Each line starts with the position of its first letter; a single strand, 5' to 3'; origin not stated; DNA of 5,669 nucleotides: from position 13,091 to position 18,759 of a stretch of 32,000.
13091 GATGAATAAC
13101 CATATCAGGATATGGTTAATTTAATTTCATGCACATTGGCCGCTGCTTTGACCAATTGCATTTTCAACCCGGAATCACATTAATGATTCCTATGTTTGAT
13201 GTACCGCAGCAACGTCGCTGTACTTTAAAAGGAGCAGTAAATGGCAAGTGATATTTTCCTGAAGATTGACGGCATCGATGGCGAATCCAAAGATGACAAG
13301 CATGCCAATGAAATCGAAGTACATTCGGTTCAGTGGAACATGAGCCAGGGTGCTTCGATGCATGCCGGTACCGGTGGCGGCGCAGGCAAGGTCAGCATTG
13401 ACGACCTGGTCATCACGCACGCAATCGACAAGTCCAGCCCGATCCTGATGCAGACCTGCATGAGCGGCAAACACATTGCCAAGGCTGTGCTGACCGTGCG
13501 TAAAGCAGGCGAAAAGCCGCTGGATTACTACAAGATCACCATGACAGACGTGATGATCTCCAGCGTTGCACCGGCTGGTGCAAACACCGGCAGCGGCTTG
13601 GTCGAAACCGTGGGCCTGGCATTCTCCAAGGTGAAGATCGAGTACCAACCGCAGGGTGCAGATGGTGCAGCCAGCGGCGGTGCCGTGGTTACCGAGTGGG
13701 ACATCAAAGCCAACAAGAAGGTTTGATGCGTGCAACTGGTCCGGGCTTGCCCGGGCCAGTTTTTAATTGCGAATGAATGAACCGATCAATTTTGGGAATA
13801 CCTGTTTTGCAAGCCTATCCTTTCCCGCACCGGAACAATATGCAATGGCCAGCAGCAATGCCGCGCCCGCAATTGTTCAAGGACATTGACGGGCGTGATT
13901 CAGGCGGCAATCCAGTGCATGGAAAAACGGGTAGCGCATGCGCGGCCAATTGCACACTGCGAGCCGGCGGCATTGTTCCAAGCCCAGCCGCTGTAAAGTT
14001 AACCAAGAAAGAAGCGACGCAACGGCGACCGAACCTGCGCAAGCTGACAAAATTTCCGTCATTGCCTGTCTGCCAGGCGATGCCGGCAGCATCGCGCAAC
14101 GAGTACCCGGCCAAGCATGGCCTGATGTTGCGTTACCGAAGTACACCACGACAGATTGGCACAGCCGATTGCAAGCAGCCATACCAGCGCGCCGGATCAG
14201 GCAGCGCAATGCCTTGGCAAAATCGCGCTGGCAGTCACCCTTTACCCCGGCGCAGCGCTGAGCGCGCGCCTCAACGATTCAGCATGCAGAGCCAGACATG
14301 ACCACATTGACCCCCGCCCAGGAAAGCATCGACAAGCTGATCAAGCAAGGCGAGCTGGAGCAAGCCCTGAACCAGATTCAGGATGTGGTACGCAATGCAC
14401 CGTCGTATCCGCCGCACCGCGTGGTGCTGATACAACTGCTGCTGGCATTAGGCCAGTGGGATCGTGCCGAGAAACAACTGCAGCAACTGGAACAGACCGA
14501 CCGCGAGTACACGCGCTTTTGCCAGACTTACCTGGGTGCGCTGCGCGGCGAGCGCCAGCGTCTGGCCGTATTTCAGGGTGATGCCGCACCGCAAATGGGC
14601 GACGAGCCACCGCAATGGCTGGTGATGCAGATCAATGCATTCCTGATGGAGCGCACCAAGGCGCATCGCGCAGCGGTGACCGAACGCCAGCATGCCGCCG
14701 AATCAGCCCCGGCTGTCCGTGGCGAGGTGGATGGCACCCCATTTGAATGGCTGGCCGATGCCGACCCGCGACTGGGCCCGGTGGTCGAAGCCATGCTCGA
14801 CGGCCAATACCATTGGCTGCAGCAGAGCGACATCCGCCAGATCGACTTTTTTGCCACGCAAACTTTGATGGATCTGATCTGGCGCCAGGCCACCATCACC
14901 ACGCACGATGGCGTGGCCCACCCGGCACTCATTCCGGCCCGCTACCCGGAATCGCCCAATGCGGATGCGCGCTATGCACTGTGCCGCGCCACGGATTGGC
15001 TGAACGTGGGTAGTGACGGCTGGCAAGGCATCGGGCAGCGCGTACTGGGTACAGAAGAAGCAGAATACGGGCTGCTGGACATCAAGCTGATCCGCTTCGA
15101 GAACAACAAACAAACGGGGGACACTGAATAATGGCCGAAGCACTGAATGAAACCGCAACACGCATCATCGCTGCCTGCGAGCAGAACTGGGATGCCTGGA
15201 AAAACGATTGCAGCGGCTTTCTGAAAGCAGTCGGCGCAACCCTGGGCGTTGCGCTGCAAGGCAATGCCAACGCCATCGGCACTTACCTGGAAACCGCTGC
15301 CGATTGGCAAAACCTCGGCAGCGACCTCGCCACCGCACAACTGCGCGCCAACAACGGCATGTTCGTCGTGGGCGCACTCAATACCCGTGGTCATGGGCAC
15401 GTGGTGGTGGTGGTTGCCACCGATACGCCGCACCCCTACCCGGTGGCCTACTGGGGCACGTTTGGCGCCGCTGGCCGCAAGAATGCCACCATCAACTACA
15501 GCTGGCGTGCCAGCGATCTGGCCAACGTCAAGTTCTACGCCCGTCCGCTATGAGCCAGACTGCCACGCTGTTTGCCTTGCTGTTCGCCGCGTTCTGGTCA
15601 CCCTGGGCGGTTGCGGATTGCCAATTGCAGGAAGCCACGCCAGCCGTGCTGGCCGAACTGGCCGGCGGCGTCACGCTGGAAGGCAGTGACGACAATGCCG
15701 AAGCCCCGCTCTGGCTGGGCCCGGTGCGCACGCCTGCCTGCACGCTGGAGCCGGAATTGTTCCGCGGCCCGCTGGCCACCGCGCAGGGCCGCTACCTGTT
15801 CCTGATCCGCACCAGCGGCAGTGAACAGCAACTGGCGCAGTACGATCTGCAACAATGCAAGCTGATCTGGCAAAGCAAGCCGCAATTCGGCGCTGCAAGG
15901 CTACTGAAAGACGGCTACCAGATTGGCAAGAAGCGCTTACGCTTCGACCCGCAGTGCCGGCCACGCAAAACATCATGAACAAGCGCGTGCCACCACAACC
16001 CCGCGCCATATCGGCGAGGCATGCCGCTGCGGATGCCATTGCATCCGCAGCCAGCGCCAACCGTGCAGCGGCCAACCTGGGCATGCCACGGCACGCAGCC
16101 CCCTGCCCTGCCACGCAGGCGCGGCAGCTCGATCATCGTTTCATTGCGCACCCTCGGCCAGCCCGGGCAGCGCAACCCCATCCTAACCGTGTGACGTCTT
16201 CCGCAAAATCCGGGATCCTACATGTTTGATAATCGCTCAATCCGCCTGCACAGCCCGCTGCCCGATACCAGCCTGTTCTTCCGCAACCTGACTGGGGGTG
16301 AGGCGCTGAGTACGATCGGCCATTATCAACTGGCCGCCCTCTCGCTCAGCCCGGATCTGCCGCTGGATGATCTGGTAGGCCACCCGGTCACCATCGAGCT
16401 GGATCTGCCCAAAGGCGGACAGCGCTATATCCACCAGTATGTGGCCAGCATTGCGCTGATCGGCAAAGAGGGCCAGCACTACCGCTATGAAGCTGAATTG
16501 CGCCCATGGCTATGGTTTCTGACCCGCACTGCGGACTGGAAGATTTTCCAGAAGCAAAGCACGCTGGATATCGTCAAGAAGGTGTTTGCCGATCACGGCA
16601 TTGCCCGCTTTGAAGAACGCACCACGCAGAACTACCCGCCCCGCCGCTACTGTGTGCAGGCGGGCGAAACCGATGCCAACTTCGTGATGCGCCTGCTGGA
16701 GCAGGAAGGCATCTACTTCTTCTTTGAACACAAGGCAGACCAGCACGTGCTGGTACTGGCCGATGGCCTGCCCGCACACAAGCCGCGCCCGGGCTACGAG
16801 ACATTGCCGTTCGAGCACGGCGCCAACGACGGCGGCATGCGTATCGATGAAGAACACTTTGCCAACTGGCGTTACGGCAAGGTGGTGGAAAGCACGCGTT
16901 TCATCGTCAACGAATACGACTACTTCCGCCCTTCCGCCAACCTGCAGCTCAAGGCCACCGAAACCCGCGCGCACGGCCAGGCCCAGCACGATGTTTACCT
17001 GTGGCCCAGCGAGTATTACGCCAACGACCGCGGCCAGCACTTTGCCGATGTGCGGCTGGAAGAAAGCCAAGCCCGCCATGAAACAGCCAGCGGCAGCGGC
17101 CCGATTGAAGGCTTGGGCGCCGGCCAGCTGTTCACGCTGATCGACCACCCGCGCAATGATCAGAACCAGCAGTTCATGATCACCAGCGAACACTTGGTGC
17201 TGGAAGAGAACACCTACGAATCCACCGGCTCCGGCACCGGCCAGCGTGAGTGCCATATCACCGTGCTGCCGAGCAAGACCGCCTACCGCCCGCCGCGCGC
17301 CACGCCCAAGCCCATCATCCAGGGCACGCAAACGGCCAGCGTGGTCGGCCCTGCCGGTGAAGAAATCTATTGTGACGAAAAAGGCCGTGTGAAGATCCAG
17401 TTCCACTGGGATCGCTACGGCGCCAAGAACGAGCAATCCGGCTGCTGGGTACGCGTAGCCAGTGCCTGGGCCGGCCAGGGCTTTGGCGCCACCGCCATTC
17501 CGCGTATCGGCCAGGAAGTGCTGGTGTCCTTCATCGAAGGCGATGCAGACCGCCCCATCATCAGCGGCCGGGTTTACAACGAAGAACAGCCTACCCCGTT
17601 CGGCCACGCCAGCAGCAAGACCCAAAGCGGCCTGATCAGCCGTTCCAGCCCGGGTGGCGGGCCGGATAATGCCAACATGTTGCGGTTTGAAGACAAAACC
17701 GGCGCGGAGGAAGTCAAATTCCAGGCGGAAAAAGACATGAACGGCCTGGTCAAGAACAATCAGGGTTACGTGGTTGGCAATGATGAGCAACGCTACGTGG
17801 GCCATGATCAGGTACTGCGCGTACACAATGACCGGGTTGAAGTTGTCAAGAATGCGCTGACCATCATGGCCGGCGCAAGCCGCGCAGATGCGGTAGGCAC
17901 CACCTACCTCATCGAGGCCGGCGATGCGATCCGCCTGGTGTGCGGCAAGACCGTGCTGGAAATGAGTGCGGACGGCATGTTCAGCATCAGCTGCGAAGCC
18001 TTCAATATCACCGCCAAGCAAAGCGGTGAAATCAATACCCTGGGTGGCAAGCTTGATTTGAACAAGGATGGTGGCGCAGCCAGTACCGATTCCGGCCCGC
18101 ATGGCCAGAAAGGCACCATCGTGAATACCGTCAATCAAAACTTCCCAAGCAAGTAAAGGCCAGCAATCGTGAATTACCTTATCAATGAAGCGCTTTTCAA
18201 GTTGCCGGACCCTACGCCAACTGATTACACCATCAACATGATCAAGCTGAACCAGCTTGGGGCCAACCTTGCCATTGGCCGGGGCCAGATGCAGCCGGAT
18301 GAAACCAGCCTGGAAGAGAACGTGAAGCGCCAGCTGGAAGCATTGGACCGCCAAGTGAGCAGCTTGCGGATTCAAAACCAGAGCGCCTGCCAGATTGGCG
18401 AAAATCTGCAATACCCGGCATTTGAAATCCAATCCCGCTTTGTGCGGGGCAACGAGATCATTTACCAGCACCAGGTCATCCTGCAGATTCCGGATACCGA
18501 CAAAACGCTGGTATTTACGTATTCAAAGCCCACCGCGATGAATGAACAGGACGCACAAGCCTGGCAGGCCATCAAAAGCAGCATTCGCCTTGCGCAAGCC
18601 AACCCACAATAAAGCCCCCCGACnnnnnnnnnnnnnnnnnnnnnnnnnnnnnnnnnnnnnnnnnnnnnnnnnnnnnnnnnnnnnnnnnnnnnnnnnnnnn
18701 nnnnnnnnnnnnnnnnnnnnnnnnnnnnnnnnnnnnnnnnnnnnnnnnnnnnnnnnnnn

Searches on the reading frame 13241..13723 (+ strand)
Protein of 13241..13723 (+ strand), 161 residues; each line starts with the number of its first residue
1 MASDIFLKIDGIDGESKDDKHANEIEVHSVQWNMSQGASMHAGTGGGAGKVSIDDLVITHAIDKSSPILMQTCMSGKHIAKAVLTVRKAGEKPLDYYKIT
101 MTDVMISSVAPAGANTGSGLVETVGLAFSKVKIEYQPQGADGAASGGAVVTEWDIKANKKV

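Call 49: search_protein_families(library=pfam, proteins=[window:13241-13723:+], max_evalue=0.00001)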
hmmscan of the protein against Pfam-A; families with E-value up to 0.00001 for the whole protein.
window:13241-13723:+ (161 aa): 1 family
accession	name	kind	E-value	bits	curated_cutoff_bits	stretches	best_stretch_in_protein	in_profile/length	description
PF05638.18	T6SS_HCP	-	1.5e-42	145.4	23.5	1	6-135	1-129/129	Type VI secretion system effector, Hcp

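Call 94: list_cluster_members(proteins=[window:13241-13723:+, window:10849-11373:+, window:18169-18609:+, window:23115-23717:+, window:18624-23102:+, window:15131-15550:+])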
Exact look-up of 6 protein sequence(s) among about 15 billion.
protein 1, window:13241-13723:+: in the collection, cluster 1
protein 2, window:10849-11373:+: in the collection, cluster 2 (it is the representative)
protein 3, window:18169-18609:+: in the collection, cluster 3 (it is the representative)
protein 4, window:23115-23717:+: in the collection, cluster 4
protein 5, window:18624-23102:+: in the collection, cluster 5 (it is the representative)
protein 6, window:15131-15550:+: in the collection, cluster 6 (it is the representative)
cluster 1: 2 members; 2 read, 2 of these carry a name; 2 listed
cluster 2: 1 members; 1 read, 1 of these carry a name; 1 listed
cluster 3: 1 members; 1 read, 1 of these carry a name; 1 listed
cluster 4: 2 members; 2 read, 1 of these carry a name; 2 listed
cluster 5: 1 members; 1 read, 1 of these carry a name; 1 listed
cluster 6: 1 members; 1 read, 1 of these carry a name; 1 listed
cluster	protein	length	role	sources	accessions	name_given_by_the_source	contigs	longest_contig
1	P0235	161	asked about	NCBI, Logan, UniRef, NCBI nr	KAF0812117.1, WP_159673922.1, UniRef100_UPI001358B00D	hypothetical protein IGB42_03394 [Andreprevotia sp. IGB-42] | Hcp family type VI secretion system effector n=1 Tax=Andreprevotia sp. IGB-42 ... | type VI secretion system tube protein Hcp [Andreprevotia sp. IGB-42]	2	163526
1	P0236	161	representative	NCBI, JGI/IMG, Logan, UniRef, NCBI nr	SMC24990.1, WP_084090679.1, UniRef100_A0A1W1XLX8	type VI secretion system secreted protein Hcp [Andreprevotia lacus DSM 23236] | type VI secretion system secreted protein Hcp | Type VI secretion system secreted protein Hcp n=1 Tax=Andreprevotia lacus DSM 23236 ...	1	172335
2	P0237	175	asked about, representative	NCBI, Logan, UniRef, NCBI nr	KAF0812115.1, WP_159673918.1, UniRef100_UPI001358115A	hypothetical protein IGB42_03392 [Andreprevotia sp. IGB-42] | type VI secretion system contractile sheath small subunit n=1 Tax=Andreprevotia sp. ... | type VI secretion system contractile sheath small subunit [Andreprevotia sp. IGB-42]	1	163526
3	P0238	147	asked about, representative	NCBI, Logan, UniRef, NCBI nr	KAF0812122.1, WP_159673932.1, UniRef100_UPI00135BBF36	hypothetical protein IGB42_03399 [Andreprevotia sp. IGB-42] | DcrB-related protein n=1 Tax=Andreprevotia sp. IGB-42 TaxID=2497473 RepID=UPI00135BBF36 | DcrB-related protein [Andreprevotia sp. IGB-42]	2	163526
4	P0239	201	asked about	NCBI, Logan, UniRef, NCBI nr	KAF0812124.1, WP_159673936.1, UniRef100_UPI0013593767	hypothetical protein IGB42_03401 [Andreprevotia sp. IGB-42] | hypothetical protein n=1 Tax=Andreprevotia sp. IGB-42 TaxID=2497473 RepID=UPI0013593767 | hypothetical protein [Andreprevotia sp. IGB-42]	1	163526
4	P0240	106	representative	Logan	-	-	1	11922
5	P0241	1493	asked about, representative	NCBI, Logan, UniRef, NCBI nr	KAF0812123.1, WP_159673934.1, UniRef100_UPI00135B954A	putative deoxyribonuclease RhsC [Andreprevotia sp. IGB-42] | RHS repeat-associated core domain-containing protein n=1 Tax=Andreprevotia sp. IGB-42 ... | RHS repeat-associated core domain-containing protein [Andreprevotia sp. IGB-42]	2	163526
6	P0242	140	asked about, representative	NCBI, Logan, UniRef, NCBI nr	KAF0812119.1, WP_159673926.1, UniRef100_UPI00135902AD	hypothetical protein IGB42_03396 [Andreprevotia sp. IGB-42] | hypothetical protein n=1 Tax=Andreprevotia sp. IGB-42 TaxID=2497473 RepID=UPI00135902AD | hypothetical protein [Andreprevotia sp. IGB-42]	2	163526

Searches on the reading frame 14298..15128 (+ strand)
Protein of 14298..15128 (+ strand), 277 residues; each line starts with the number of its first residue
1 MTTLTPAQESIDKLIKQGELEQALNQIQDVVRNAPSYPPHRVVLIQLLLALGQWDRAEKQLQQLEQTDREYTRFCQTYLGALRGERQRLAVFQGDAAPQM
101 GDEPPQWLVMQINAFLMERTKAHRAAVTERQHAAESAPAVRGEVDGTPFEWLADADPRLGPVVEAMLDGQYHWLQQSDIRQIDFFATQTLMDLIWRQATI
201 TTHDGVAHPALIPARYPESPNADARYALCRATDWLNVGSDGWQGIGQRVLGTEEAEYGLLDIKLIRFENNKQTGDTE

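Call 52: search_protein_families(library=pfam, proteins=[window:14298-15128:+], max_evalue=0.001)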
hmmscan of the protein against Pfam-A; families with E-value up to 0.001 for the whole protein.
window:14298-15128:+ (277 aa): 4 families
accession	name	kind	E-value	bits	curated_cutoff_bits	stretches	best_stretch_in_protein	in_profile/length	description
PF07024.18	ImpE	-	1.6e-35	122.3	25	1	146-265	1-121/122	ImpE protein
PF14559.12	TPR_19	-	1.8e-08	35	25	1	14-70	1-57/68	Tetratricopeptide repeat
PF13428.12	TPR_14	-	0.00016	22.5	23.5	0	43-73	6-36/44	Tetratricopeptide repeat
PF13432.12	TPR_16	-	0.00079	20.3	32.7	0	14-64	7-57/65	Tetratricopeptide repeat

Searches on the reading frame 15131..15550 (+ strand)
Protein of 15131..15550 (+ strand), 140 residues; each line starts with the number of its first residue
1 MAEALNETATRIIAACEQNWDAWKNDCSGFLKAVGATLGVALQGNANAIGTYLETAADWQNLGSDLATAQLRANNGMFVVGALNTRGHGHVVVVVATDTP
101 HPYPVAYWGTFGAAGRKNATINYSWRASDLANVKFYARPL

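Call 52: search_protein_families(library=pfam, proteins=[window:15131-15550:+], max_evalue=0.001)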
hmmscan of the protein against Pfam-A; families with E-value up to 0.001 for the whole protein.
window:15131-15550:+ (140 aa): 0 families

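Call 90: search_solved_structures(query=window:15131-15550:+, max_evalue=0.01)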
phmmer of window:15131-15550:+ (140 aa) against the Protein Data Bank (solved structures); distinct sequences matched with E-value up to 0.01: 8.
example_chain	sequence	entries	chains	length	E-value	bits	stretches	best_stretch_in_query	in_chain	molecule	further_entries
4eqa_A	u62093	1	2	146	7.4e-14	55.4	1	12-137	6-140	Putative uncharacterized protein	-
4eob_A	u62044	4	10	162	8.5e-14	55.2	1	12-137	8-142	type VI amidase effector Tse1 | Putative uncharacterized protein | toxic effector Tse1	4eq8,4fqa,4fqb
4fgd_A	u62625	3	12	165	9e-14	55.2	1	12-137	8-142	Tse1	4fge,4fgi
3vpi_A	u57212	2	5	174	9e-14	55.1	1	12-137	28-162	type VI secretion exported 1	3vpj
4f0v_A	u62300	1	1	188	1.1e-13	54.9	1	12-137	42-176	Putative uncharacterized protein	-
7tvh_A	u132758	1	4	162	1.2e-13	54.8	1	12-137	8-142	Peptidoglycan amidase Tse1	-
4f4m_A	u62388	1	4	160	1.6e-12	51.1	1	12-137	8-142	papain peptidoglycan amidase effector Tse1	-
4f0w_A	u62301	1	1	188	2.1e-12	50.7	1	12-137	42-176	Putative uncharacterized protein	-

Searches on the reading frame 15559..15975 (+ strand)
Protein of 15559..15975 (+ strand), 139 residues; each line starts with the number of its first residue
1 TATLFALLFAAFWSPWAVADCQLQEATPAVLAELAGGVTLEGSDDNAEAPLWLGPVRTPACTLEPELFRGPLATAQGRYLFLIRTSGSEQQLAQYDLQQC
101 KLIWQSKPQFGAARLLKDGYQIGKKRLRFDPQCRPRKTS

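Call 96: search_protein_families(library=pfam, proteins=[window:15559-15975:+], max_evalue=10)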
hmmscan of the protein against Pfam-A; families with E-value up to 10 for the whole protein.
window:15559-15975:+ (139 aa): 1 family
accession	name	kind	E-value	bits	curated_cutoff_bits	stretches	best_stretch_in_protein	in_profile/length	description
PF21565.2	Tsi1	-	0.13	12.6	27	1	69-125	68-125/146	Immune protein Tsi1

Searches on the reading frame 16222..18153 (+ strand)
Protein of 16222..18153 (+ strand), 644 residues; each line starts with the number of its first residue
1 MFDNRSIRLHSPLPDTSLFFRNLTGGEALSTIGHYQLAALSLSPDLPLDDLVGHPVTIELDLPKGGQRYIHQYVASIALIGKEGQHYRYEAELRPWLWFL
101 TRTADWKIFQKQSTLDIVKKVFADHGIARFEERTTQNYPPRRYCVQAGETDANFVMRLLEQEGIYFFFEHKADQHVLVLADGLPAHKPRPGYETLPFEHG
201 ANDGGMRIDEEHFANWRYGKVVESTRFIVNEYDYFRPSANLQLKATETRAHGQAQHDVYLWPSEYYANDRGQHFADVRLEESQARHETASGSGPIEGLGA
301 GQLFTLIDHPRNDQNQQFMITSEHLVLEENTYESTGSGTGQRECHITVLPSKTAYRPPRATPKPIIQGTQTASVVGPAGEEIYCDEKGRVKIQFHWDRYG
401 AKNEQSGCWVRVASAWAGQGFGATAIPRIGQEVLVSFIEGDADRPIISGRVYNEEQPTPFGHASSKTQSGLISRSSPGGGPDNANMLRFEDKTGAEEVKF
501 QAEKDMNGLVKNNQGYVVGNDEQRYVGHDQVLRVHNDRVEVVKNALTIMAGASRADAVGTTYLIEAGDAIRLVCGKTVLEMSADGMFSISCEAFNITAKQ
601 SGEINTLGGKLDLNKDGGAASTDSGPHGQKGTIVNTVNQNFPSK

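Call 3: search_protein_families(library=pfam, proteins=[window:16222-18153:+], max_evalue=1)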
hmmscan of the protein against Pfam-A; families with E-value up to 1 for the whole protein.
window:16222-18153:+ (644 aa): 5 families
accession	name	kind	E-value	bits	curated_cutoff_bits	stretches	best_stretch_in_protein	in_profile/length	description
PF05954.17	Phage_GPD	-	4.1e-87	292.6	30.1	1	27-330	2-304/305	Phage tail baseplate hub (GPD)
PF22178.3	Gp5_trimer_C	-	2.6e-25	89.2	30.9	1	469-575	1-105/112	Bacteriophage T4 gp5 C-terminal trimerisation domain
PF04717.18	Phage_base_V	-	4.8e-14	52.9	23.8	1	385-452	12-75/75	Type VI secretion system/phage-baseplate injector OB domain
PF20093.5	DUF6484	-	4.9e-05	24.4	27.6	1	428-451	38-61/61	Domain of unknown function (DUF6484)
PF22255.2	Gp44-like_2nd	-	0.041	14.3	27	1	109-169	16-75/84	Baseplate hub protein gp44-like, second domain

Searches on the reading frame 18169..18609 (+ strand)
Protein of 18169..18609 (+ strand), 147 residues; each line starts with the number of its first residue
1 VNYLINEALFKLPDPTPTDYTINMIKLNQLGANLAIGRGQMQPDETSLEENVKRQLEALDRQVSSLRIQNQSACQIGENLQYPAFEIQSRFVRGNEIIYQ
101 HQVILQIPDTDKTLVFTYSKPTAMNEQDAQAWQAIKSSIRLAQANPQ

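Call 3: search_protein_families(library=pfam, proteins=[window:18169-18609:+], max_evalue=1)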
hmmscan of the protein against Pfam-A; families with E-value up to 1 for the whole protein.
window:18169-18609:+ (147 aa): 1 family
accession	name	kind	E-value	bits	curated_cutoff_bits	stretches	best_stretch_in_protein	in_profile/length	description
PF08786.17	DcrB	-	1e-18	68.1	27.2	1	7-138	1-127/127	DcrB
